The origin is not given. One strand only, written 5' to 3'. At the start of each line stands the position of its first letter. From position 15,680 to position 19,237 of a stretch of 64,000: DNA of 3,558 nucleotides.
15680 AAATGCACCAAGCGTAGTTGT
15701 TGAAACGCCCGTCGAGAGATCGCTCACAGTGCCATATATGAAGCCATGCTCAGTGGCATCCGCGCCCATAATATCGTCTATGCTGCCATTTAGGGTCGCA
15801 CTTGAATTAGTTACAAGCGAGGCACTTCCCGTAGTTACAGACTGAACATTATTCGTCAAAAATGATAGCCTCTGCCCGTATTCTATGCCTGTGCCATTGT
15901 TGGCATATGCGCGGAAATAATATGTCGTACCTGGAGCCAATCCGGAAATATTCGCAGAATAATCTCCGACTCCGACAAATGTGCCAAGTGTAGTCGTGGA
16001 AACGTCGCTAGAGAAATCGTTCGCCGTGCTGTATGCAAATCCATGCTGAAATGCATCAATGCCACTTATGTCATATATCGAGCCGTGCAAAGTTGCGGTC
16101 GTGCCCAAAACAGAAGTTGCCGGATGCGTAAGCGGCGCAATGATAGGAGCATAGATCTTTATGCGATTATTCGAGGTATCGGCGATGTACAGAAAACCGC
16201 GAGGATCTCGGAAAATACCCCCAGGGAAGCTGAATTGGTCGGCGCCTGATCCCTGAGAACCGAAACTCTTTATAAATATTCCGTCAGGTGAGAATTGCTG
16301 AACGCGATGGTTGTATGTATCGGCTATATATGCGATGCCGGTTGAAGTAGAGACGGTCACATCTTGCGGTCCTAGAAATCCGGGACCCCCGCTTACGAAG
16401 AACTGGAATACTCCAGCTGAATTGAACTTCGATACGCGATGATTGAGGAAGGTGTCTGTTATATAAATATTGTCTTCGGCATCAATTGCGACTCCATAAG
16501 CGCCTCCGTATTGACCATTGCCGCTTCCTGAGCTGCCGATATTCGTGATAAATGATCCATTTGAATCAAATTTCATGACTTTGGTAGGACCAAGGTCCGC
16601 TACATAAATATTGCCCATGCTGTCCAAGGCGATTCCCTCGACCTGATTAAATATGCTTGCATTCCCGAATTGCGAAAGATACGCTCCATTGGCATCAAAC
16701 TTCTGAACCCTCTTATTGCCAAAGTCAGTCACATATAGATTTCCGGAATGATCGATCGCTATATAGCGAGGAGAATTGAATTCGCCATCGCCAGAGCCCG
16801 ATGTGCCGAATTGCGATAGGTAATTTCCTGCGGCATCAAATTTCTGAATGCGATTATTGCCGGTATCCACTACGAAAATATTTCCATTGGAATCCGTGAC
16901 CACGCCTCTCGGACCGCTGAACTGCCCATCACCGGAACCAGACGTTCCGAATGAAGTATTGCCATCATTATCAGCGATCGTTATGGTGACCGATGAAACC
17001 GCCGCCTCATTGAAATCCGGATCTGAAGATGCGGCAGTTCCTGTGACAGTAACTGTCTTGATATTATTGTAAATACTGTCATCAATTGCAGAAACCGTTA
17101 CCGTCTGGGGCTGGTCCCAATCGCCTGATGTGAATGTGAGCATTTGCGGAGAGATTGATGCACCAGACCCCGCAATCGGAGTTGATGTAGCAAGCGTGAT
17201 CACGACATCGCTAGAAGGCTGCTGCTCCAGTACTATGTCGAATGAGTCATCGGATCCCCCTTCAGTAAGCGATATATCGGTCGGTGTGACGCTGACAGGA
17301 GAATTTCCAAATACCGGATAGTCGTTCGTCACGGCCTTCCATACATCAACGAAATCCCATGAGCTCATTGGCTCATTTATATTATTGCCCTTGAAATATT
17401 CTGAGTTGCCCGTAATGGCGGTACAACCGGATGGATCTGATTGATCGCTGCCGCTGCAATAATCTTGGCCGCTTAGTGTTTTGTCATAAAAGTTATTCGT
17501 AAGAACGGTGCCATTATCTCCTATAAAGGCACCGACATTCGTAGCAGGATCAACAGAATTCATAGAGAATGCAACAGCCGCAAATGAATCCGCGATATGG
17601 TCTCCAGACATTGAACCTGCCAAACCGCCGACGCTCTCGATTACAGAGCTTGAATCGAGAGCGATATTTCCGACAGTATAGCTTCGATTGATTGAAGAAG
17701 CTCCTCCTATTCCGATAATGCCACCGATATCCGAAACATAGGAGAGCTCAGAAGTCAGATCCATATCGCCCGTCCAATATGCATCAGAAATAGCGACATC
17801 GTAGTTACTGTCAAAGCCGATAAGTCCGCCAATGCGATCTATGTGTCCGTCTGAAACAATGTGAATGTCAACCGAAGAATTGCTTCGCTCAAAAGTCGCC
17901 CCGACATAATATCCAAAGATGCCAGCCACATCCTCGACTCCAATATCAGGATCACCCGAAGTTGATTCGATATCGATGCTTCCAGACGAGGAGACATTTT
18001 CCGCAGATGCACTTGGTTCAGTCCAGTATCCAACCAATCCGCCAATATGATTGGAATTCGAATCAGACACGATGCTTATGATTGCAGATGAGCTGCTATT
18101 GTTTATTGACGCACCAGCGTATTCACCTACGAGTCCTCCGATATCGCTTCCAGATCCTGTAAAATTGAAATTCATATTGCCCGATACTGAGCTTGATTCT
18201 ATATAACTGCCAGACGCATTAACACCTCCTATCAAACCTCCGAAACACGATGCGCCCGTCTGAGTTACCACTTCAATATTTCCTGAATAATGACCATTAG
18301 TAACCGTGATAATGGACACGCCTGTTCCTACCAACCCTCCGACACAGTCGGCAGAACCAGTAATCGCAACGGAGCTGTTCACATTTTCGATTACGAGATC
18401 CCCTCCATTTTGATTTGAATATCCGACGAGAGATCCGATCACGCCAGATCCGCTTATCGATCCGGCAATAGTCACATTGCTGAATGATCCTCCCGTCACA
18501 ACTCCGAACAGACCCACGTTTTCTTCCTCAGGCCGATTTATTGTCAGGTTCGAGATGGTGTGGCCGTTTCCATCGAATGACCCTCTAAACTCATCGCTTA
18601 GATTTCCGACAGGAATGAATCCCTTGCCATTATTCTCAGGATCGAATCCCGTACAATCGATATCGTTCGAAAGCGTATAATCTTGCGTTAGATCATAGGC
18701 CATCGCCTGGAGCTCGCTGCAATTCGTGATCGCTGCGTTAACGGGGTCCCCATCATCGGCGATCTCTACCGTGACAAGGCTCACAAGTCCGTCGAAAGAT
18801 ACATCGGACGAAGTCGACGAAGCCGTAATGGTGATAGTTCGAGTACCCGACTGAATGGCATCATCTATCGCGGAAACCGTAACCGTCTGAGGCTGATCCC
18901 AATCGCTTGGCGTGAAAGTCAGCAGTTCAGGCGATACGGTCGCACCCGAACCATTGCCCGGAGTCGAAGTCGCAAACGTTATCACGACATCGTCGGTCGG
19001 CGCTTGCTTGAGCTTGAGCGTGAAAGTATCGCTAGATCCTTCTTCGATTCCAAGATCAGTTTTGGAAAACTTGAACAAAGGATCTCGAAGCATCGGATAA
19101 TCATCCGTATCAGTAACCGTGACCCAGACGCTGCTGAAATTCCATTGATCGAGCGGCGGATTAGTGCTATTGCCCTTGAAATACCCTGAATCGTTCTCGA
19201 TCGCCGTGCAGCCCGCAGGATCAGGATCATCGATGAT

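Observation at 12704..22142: Two giant adhesin-like ORFs (971 aa and 2129 aa) are very likely one surface-protein gene of about 3,100 aa, split by a single-nucleotide frameshift near nt 19232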

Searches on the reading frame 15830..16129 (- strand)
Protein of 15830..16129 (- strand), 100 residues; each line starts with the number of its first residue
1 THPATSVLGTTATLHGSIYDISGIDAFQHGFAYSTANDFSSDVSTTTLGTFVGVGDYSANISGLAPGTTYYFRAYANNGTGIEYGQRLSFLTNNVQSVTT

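Call 60: search_protein_families(library=pfam, proteins=[window:15830-16129:-], max_evalue=1)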
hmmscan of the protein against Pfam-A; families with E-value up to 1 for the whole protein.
seq(100 aa): 6 families
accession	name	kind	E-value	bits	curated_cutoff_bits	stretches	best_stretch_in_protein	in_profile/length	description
PF16656.11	Pur_ac_phosph_N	-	1.9e-05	25.6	30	1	34-85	33-86/93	Purple acid Phosphatase, N-terminal domain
PF00041.27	fn3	-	0.00052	20.6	25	1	42-82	42-74/84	Fibronectin type III domain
PF16974.11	NAR2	-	0.01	15.9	26.6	1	61-96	97-135/142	High-affinity nitrate transporter accessory, Ig-like domain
PF20674.3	SpaA_3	-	0.021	15.3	24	1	31-97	19-90/121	Prealbumin-like fold domain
PF16655.11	PhoD_N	-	0.11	13.5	30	1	58-79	60-81/90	PhoD-like phosphatase, N-terminal domain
PF25059.1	FN3_DSCAM-DSCAML_C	-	0.13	13.1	39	1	59-96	47-83/89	DSCAM/DSCAML C-terminal Fn3-like domain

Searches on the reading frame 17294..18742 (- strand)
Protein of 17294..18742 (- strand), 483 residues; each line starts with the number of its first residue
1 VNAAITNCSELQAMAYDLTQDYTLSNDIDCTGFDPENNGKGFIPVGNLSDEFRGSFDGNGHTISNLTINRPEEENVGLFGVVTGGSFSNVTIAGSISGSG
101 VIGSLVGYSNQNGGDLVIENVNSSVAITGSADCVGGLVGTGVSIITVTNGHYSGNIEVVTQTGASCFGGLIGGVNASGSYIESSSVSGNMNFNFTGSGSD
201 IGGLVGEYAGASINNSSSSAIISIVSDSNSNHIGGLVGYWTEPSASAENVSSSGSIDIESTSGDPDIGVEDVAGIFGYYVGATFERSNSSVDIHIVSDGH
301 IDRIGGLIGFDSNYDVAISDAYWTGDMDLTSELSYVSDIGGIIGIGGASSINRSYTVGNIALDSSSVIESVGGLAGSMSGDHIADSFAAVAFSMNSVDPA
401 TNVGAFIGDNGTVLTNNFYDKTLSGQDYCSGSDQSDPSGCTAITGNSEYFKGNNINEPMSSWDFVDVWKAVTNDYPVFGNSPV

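Call 43: search_solved_structures(query=window:17294-18742:-, max_evalue=0.01, show_alignments=1)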
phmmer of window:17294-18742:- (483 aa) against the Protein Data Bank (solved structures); distinct sequences matched with E-value up to 0.01: 0.
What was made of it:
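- Tried and rejected: (5) A PDB sequence search with GLUG module 2 gave no hit (call 43).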

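Call 46: predict_structure(alignment_id=A1)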
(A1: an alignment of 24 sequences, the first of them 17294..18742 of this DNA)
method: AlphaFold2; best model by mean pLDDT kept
length: 483 residues; sequences in the alignment: 24
mean_pLDDT: 94.4   pTM: 0.93
mean pLDDT of the five models: 94.4, 93.3, 92.2, 89.4, 89.0
residues with pLDDT >= 90: 428; 70-90: 47; 50-70: 7; < 50: 1
segments of 3 or more residues with pLDDT < 50: none
pLDDT, mean of each block of 10 residues (from residue 1): 90 96 98 84 96 97 98 97 97 98 98 92 97 96 97 96 90 95 98 95 97 97 97 98 95 98 94 97 94 96 98 92 98 97 92 97 97 93 95 96 94 91 94 83 89 90 93 88 51
secondary structure, 60 per line:
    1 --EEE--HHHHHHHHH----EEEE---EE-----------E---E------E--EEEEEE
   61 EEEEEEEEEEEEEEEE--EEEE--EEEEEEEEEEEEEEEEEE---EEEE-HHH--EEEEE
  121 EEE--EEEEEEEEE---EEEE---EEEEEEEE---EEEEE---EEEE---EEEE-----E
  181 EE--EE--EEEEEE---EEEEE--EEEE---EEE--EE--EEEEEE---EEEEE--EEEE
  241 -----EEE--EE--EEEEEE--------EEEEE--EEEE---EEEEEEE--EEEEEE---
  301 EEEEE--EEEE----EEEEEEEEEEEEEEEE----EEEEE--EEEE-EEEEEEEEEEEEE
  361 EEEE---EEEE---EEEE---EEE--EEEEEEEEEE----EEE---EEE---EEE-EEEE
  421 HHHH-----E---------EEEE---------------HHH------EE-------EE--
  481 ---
elements in order: E3-5 H8-16 E21-24 E55-76 E79-82 E85-102 E106-109 E116-123 E126-134 E138-141 E145-152 E156-160 E164-167 E171-174 E180-182 E189-194 E198-202 E205-208 E212-214 E221-226 E230-234 E237-240 E246-248 E255-260 E269-273 E276-279 E283-289 E292-297 E301-305 E308-311 E316-331 E336-340 E343-346 E348-364 E368-371 E375-378 E382-384 E387-396 E401-403 E407-409 E413-415 E417-420 H421-424 E440-443
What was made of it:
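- On GLUG-motif beta-helix (Pfam PF07581): The AF2 beta-helix has pLDDT 94.4 (call 46).
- It shows a beta-helix whose C-terminal cap is confidently folded (10-residue block means of pLDDT 83-94 over model residues ~417-480), and the equivalent of the break falls at about residue 430 (call 46). ORF A ends in the middle of a domain with an unpaired Cys (call 46).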

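Call 48: fold_search(model_id=the predicted structure, library=pdb)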
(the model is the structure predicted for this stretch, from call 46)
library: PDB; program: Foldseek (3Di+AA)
matches with E <= 10: 155; with E <= 0.001: 4
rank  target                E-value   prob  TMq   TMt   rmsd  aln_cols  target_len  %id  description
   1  3n6z                  2.4e-05  1.00  0.43  0.60   3.5       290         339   22  Crystal structure of a putative immunoglobulin A1 protease (BACOVA_03286) from Bacteroides ovatus at 1.30 A resolution (released 2010-07-21)
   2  6xja_P                7.9e-05  1.00  0.38  0.16   6.8       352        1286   15  Streptococcus Pneumoniae IgA1 Protease with IgA1 substrate (released 2021-01-20)
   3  7jgj_A                4.8e-04  1.00  0.37  0.16   6.4       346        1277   17  IgA1 Protease in complex with neutralizing mAb (released 2020-12-09)
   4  7uvk                  8.5e-04  1.00  0.40  0.16   6.0       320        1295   20  G. haemolysans IgA1 protease (released 2022-11-23)
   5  7uvl_P                5.1e-03  1.00  0.35  0.15   9.6       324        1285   17  IgA1 Protease with IgA1 substrate (released 2022-11-23)
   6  6xjb                  8.3e-03  1.00  0.33  0.14   8.9       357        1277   15  IgA1 Protease (released 2020-12-09)
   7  7o7a_A                2.2e-01  0.11  0.20  0.22  14.4       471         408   11  Structure of the PL6 family alginate lyase Pedsa0632 from Pseudopedobacter saltans (released 2021-07-28)
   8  2pyg_B                2.2e-01  0.10  0.18  0.21  16.3       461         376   10  Azotobacter vinelandii Mannuronan C-5 epimerase AlgE4 A-module (released 2008-05-27)
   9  7xze_A                2.5e-01  0.15  0.23  0.25  13.4       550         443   10  Mutant (H176A) of the N-terminal domain of fucoidan lyase FdlA (released 2022-09-28)
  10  7o7a_B                2.5e-01  0.08  0.17  0.19  15.0       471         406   11  Structure of the PL6 family alginate lyase Pedsa0632 from Pseudopedobacter saltans (released 2021-07-28)
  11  1hg8_A                2.6e-01  0.16  0.25  0.30  11.8       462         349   12  Endopolygalacturonase from the phytopathogenic fungus Fusarium moniliforme (released 2001-11-10)
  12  7o84_B                3.3e-01  0.08  0.19  0.21  15.3       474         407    9  Structure of the PL6 family alginate lyase Pedsa0632 from Pseudopedobacter saltans in complex with substrate (released 2021-07-28)
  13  7v6m_A                4.2e-01  0.16  0.31  0.28  12.0       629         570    8  Crystal structure of lacto-N-biosidase TnX from Tynzenella nexilis, lacto-N-biose complex (released 2022-02-09)
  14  7o84_A                4.4e-01  0.10  0.21  0.24  14.1       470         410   10  Structure of the PL6 family alginate lyase Pedsa0632 from Pseudopedobacter saltans in complex with substrate (released 2021-07-28)
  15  7xzc_A                5.6e-01  0.12  0.24  0.25  13.4       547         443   10  Mutant (R240A) of the N-terminal domain of fucoidan lyase FdlA (released 2022-09-28)
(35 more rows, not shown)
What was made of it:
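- On GLUG-motif beta-helix (Pfam PF07581): Foldseek matches 3n6z and 6xja (call 48).
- The fold matches the GLUG beta-helices of 3n6z and of streptococcal IgA1 protease (E 2.4e-5 and 7.9e-5; call 48).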

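Call 60: search_protein_families(library=pfam, proteins=[window:17294-18742:-], max_evalue=1)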
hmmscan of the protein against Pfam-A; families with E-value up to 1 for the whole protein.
window:17294-18742:- (483 aa): 2 families
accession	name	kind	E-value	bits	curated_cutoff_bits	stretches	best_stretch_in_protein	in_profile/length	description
PF07581.17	Glug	-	0.025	15.4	20.5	2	198-222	2-27/28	The GLUG motif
PF05342.19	Peptidase_M26_N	-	0.14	11.8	27.7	1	11-122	147-247/250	M26 IgA1-specific Metallo-endopeptidase N-terminal region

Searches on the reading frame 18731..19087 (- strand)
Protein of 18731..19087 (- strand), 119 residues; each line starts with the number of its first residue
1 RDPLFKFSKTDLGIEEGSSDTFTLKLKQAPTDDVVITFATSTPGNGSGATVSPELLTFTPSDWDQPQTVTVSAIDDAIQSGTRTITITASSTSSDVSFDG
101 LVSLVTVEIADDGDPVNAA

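Call 60: search_protein_families(library=pfam, proteins=[window:18731-19087:-], max_evalue=1)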
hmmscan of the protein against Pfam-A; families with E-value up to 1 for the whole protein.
seq(119 aa): 2 families
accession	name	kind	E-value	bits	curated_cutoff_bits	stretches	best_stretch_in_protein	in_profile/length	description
PF17963.7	Big_9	-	0.0014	20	23.6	1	12-88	11-89/89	Bacterial Ig domain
PF20579.4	LapA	-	0.096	13.5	27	0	13-39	12-38/99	LapA domain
